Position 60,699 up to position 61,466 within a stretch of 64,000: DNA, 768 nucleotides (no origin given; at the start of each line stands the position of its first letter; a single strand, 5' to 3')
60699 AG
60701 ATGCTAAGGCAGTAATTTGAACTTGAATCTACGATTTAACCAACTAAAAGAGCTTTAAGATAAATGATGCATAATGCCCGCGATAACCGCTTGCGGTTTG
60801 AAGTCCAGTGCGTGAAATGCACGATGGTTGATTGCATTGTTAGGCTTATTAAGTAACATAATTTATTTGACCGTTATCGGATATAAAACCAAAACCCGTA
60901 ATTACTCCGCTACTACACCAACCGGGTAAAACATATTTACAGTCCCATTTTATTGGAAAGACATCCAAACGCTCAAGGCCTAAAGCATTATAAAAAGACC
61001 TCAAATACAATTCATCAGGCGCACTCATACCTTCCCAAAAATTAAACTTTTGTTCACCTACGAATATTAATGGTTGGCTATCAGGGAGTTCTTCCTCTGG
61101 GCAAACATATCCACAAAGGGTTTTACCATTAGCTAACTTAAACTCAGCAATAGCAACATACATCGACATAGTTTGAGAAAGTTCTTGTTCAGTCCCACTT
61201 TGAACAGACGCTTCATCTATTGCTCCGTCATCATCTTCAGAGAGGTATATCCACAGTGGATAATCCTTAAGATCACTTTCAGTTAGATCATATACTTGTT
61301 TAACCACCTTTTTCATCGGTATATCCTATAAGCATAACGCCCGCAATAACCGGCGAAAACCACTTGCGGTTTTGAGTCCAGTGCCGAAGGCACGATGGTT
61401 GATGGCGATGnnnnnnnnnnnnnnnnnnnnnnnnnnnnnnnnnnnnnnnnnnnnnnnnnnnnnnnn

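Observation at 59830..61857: Small-gene islet between the giant gene and truA: macro-domain gene, orphan gene and DUF4262-like gene separated by conserved multi-hairpin repeats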

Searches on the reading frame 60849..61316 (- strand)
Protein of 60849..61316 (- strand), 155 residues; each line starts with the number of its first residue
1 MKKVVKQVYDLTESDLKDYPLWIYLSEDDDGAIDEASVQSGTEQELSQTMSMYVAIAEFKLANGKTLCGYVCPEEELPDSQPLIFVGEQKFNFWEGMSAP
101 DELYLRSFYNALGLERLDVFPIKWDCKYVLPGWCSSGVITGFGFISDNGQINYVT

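Call 6: search_protein_families(library=pfam, proteins=[window:60849-61316:-], max_evalue=0.01)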
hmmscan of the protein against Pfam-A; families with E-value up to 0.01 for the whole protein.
window:60849-61316:- (155 aa): 0 families

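Call 9: search_protein_families(library=ncbifam, proteins=[window:60849-61316:-], max_evalue=0.1)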
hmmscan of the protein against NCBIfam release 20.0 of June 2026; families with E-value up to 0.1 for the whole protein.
window:60849-61316:- (155 aa): 0 families

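Call 11: find_encoding_contigs(protein=window:60849-61316:-, flank=10000, max_places=10)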
Protein window:60849-61316:- (155 aa): 4 contigs read that carry it; 4 places shown.
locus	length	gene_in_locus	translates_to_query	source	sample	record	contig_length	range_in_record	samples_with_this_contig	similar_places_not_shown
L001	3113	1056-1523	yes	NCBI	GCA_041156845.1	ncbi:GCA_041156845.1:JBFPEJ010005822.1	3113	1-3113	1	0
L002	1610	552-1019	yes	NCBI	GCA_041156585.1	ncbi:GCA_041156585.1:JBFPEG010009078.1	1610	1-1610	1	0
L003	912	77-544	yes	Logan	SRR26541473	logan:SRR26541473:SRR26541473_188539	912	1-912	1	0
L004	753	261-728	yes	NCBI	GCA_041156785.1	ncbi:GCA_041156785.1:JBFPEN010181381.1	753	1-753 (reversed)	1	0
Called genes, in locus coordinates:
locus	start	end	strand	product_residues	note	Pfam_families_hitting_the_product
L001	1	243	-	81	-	?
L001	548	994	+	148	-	PF14081:DUF4262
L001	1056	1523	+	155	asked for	-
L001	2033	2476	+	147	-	-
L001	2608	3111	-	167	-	?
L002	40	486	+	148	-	PF14081:DUF4262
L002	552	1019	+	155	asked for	-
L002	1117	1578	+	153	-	-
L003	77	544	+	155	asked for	-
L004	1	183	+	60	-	?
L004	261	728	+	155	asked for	-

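Call 55: search_protein_families(library=padloc, proteins=[window:60849-61316:-, L002:1117-1578:+], max_evalue=0.01)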
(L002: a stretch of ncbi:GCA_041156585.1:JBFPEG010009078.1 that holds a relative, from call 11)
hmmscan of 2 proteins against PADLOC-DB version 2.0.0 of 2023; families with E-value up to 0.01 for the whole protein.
window:60849-61316:- (155 aa): 0 families

L002:1117-1578:+ (153 aa): 1 family
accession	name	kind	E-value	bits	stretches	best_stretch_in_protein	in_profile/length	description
PDLC01843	CARF2--CARF_HEPN_CSX20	-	0.0024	14.8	1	31-118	285-371/498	-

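Call 56: find_homologous_proteins(query=window:60849-61316:-)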
Query window:60849-61316:- (155 aa): 1 proteins with E <= 0.001 among 26 candidates.
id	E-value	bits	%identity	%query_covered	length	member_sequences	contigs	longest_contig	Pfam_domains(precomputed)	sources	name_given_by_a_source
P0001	9.6e-102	355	100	100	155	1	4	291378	-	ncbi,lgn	-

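Call 60: predict_structure(protein=window:60849-61316:-)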
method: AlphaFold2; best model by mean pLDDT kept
length: 155 residues; sequences in the alignment: 1
mean_pLDDT: 37.0   pTM: 0.28
mean pLDDT of the five models: 37.0, 33.8, 33.4, 33.3, 33.2
residues with pLDDT >= 90: 0; 70-90: 0; 50-70: 0; < 50: 155
segments of 3 or more residues with pLDDT < 50: 1-155
pLDDT, mean of each block of 10 residues (from residue 1): 36 38 41 40 37 40 45 39 30 28 33 30 36 41 42 38
secondary structure, 60 per line:
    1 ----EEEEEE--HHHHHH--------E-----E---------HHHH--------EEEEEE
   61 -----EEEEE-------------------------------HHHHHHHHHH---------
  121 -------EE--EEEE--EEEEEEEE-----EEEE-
elements in order: E5-10 H13-18 H43-46 E55-60 E66-70 H102-111 E132-135 E138-145 E151-154

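Call 61: search_protein_representatives(protein=window:60849-61316:-)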
Query: 155 residues. Proteins with E-value up to 0.001 (for the whole library): 280; up to 1e-10: 57; up to 1e-30: 1. The best 150 are listed.
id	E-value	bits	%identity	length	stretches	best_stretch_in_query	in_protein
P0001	3.1e-102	355.2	100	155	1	1-155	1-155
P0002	5.2e-28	113.9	44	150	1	5-153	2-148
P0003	3.6e-24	101.5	41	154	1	5-146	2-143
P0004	4.3e-24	101.2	39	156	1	4-150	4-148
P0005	3.1e-22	95.1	38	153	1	6-151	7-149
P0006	1.1e-21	93.3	40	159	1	5-146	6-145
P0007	2.1e-21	92.5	40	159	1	5-146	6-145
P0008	4.3e-21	91.5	41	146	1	4-149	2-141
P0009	4.8e-21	91.3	40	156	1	5-145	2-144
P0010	6.0e-21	91.0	35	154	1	5-148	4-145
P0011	7.2e-21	90.7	36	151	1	6-146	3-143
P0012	1.0e-20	90.2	36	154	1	3-148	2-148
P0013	7.1e-20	87.5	34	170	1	5-129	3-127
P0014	2.1e-19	86.0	36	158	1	5-145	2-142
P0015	6.1e-18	81.2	36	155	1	4-154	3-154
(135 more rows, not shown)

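Call 63: search_protein_families(library=pfam, alignment_id=A5, max_evalue=0.01)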
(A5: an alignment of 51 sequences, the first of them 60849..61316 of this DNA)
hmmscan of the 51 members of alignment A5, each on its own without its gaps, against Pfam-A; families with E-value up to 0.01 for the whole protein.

A. member 1, window:60849-61316:- (155 aa): 0 families

B. families by the number of members that match (of 51 scanned): 0 families

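Call 65: search_solved_structures(query=A5, max_evalue=1)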
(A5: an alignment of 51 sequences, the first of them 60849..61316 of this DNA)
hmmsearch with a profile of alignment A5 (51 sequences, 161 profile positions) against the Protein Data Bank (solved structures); distinct sequences matched with E-value up to 1: 0.

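Call 73: predict_structure(alignment_id=A5)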
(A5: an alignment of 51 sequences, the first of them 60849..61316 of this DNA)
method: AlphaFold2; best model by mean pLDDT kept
length: 155 residues; sequences in the alignment: 51
mean_pLDDT: 96.5   pTM: 0.88
mean pLDDT of the five models: 96.5, 96.3, 96.3, 95.3, 95.4
residues with pLDDT >= 90: 150; 70-90: 5; 50-70: 0; < 50: 0
segments of 3 or more residues with pLDDT < 50: none
pLDDT, mean of each block of 10 residues (from residue 1): 95 98 96 97 95 98 98 93 97 96 98 98 97 96 96 96
secondary structure, 60 per line:
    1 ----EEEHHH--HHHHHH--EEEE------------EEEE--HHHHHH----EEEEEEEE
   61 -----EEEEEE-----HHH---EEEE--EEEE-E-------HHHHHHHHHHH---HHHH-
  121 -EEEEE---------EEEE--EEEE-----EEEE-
elements in order: E5-7 H13-18 E21-24 E37-40 H43-48 E53-60 E66-71 E83-86 E89-92 H102-112 H116-119 E122-126 E136-139 E142-145 E151-154

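Call 76: fold_search(model_id=the predicted structure, library=pdb)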
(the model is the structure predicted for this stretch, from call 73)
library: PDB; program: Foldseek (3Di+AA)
matches with E <= 10: 265; with E <= 0.001: 0
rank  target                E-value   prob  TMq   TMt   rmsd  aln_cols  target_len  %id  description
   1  3r5x_A                6.4e-02  0.11  0.17  0.11  15.3       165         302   15  Crystal Structure of D-alanine--D-Alanine Ligase from Bacillus anthracis complexed with ATP (released 2011-04-06)
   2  2fb9                  7.2e-02  0.20  0.21  0.12  16.1       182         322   10  Crystal structure of the Apo form of D-alanine: D-alanine ligase (Ddl) from Thermus caldophilus: a basis for the substra (released 2006-08-29)
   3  6r9j_A                8.5e-02  0.14  0.15  0.06  10.4       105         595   10  Structure of Saccharomyces cerevisiae apo Pan2 pseudoubiquitin hydrolase-RNA exonuclease (UCH-Exo) module in complex w (released 2019-05-22)
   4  3r5x_B                1.1e-01  0.07  0.13  0.09  14.7       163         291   12  Crystal Structure of D-alanine--D-Alanine Ligase from Bacillus anthracis complexed with ATP (released 2011-04-06)
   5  3r5x_C                1.4e-01  0.08  0.15  0.11  14.7       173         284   11  Crystal Structure of D-alanine--D-Alanine Ligase from Bacillus anthracis complexed with ATP (released 2011-04-06)
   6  6r9o_A                1.9e-01  0.11  0.15  0.05  12.6        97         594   13  Structure of Saccharomyces cerevisiae apo Pan2 pseudoubiquitin hydrolase-RNA exonuclease (UCH-Exo) module in complex w (released 2019-05-22)
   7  6r9m_A                1.9e-01  0.11  0.15  0.06  10.3       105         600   10  Structure of Saccharomyces cerevisiae apo Pan2 pseudoubiquitin hydrolase-RNA exonuclease (UCH-Exo) module in complex w (released 2019-05-22)
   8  4q8g_B                2.1e-01  0.08  0.15  0.09  12.2       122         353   12  Structure of the Saccharomyces cerevisiae PAN2 pseudoubiquitin-hydrolase (released 2014-06-04)
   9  6r9i                  2.2e-01  0.08  0.15  0.06  12.0       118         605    8  Structure of Saccharomyces cerevisiae apo Pan2 pseudoubiquitin hydrolase-RNA exonuclease (UCH-Exo) module (released 2019-05-22)
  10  4xr7_J                2.4e-01  0.10  0.15  0.06  10.3       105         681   11  Structure of the Saccharomyces cerevisiae PAN2-PAN3 core complex (released 2015-01-28)
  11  4xr7_D                2.4e-01  0.10  0.15  0.05  12.6        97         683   14  Structure of the Saccharomyces cerevisiae PAN2-PAN3 core complex (released 2015-01-28)
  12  6r5k_A                2.4e-01  0.08  0.15  0.05  10.2       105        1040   11  Cryo-EM structure of a poly(A) RNP bound to the Pan2-Pan3 deadenylase (released 2019-05-29)
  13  6r9p_A                3.1e-01  0.06  0.15  0.05  13.1       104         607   12  Structure of Saccharomyces cerevisiae apo Pan2 pseudoubiquitin hydrolase-RNA exonuclease (UCH-Exo) module in complex w (released 2019-05-22)
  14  2z04_A                3.3e-01  0.08  0.15  0.09  12.5       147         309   12  Crystal structure of phosphoribosylaminoimidazole carboxylase ATPase subunit from Aquifex aeolicus (released 2007-11-06)
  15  4q8g_A                4.9e-01  0.08  0.15  0.08  12.6        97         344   10  Structure of the Saccharomyces cerevisiae PAN2 pseudoubiquitin-hydrolase (released 2014-06-04)
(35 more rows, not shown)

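Call 87: search_protein_families(library=pfam, proteins=[L002:1117-1578:+], max_evalue=0.001)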
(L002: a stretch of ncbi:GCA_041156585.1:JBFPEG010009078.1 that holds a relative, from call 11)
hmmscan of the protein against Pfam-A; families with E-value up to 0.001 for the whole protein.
L002:1117-1578:+ (153 aa): 0 families

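Call 91: fold_search(model_id=the predicted structure, library=viral)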
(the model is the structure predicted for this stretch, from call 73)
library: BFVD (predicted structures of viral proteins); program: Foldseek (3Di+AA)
matches with E <= 10: 391; with E <= 0.001: 0
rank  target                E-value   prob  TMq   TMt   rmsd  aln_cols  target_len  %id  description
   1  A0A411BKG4            4.2e-02  0.33  0.18  0.20   9.6        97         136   12  Uncharacterized protein [Vibrio phage VspSw_1]
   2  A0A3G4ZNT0            3.9e-01  0.06  0.16  0.07  14.8       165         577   13  ATP-grasp domain-containing protein [Terrestrivirus sp.]
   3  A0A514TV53            4.1e-01  0.04  0.17  0.08  13.9       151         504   16  Putative CytH-like phosphatase [Aeromonas phage D3]
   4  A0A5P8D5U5            4.8e-01  0.07  0.17  0.10  14.8       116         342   10  (no name in the UniProt tables at hand)
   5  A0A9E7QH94            5.1e-01  0.04  0.13  0.15  18.6       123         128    9  (no name in the UniProt tables at hand)
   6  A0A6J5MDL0            5.4e-01  0.08  0.16  0.17  15.9       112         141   10  Uncharacterized protein [uncultured Caudovirales phage]
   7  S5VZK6                5.7e-01  0.05  0.13  0.10  16.1       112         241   11  Uncharacterized protein [Pseudomonas phage PaBG]
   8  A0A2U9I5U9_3          5.7e-01  0.04  0.12  0.02  18.7       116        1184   14  (no name in the UniProt tables at hand)
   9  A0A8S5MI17            6.8e-01  0.16  0.19  0.30   8.8        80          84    6  Uncharacterized protein [Siphoviridae sp. ctvyM23]
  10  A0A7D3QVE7            7.2e-01  0.02  0.14  0.14  18.2       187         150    6  Translation elongation factor eIF5A [Fadolivirus FV1/VV64]
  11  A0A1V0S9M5            7.6e-01  0.13  0.22  0.22   8.5        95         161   12  Uncharacterized protein [Catovirus CTV1]
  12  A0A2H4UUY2            7.6e-01  0.04  0.18  0.10  14.8       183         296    9  Uncharacterized protein [Bodo saltans virus]
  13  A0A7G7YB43            8.1e-01  0.10  0.14  0.27   5.8        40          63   15  (no name in the UniProt tables at hand)
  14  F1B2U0                8.1e-01  0.10  0.23  0.28  11.3       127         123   15  (no name in the UniProt tables at hand)
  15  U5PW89                9.0e-01  0.04  0.15  0.16  14.0       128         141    8  Uncharacterized protein [Bacillus phage Blastoid]
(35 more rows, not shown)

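Call 92: find_encoding_contigs(protein=P0002, flank=4000, max_places=3)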
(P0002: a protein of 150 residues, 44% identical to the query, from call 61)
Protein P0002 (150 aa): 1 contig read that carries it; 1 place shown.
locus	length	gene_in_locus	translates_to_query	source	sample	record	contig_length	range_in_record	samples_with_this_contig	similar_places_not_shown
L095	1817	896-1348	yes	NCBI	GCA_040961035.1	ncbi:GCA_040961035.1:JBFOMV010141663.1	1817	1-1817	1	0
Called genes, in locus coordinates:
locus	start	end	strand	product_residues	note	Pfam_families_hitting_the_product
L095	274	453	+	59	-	-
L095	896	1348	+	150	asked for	-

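Call 93: find_encoding_contigs(protein=P0004, flank=4000, max_places=3)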
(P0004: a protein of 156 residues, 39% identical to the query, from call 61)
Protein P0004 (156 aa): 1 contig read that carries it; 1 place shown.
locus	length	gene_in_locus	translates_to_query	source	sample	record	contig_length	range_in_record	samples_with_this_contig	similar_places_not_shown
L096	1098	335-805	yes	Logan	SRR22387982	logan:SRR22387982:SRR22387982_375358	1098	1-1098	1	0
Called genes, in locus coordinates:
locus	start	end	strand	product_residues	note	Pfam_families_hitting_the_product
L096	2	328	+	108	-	?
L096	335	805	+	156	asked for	-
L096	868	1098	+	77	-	?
